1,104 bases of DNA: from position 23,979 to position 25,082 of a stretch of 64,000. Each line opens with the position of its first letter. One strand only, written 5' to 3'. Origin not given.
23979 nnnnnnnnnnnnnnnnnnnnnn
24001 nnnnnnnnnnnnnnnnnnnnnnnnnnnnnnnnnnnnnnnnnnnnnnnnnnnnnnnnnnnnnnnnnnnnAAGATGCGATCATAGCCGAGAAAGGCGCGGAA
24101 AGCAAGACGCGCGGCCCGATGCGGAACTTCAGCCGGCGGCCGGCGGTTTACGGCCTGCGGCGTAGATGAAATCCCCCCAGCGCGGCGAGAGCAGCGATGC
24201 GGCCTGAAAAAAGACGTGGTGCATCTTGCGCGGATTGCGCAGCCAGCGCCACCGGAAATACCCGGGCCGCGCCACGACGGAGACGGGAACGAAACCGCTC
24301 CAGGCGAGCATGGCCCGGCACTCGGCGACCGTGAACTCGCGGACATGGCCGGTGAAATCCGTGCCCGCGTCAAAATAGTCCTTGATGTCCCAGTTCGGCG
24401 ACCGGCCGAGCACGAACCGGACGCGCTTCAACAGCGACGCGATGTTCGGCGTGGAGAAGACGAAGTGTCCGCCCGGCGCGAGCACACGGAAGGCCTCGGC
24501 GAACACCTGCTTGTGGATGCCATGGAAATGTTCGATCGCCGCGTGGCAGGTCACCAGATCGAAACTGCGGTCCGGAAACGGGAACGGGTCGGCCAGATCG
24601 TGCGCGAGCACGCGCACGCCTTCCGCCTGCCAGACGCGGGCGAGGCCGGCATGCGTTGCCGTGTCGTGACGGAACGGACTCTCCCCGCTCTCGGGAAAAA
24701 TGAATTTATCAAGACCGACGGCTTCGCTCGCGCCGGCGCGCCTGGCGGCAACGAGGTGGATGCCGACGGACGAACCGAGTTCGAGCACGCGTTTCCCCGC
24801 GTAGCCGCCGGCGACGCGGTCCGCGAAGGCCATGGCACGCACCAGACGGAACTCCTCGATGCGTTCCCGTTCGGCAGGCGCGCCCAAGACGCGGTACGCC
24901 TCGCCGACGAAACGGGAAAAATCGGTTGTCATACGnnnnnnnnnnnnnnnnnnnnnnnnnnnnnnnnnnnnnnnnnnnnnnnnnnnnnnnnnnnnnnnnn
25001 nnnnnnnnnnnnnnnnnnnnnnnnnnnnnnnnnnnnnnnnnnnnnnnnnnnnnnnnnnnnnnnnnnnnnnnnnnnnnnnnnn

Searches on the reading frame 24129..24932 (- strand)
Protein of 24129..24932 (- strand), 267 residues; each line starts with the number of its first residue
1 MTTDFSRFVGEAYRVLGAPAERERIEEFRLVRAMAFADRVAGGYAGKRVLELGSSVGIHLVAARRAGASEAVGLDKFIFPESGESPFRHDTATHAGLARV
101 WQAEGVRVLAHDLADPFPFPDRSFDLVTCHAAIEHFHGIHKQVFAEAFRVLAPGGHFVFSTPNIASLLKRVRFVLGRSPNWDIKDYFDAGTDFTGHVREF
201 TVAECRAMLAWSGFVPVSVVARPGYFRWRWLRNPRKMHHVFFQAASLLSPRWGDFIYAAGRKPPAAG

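Call 51: search_protein_families(library=pfam, proteins=[window:24129-24932:-], max_evalue=0.001)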
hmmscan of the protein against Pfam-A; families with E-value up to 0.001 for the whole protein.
window:24129-24932:- (267 aa): 7 families
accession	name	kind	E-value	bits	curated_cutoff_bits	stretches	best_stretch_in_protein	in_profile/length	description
PF08241.18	Methyltransf_11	-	6.4e-13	49.6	21.2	1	97-159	43-95/95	Methyltransferase domain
PF13489.12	Methyltransf_23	-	1.2e-12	48.4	27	1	38-217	14-162/164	Methyltransferase domain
PF13649.12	Methyltransf_25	-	8e-11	42.9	27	1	105-155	47-97/97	Methyltransferase domain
PF13847.12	Methyltransf_31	-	3.1e-08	33.9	27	1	103-165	53-116/145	Methyltransferase domain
PF03141.22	Methyltransf_29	-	2.1e-06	27.1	23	1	117-165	175-223/506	Putative S-adenosyl-L-methionine-dependent methyltransferase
PF08242.18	Methyltransf_12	-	1.2e-05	26.4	30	1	105-157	50-98/98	Methyltransferase domain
PF01209.24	Ubie_methyltran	-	0.00095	19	20.1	0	114-158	107-150/233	ubiE/COQ5 methyltransferase family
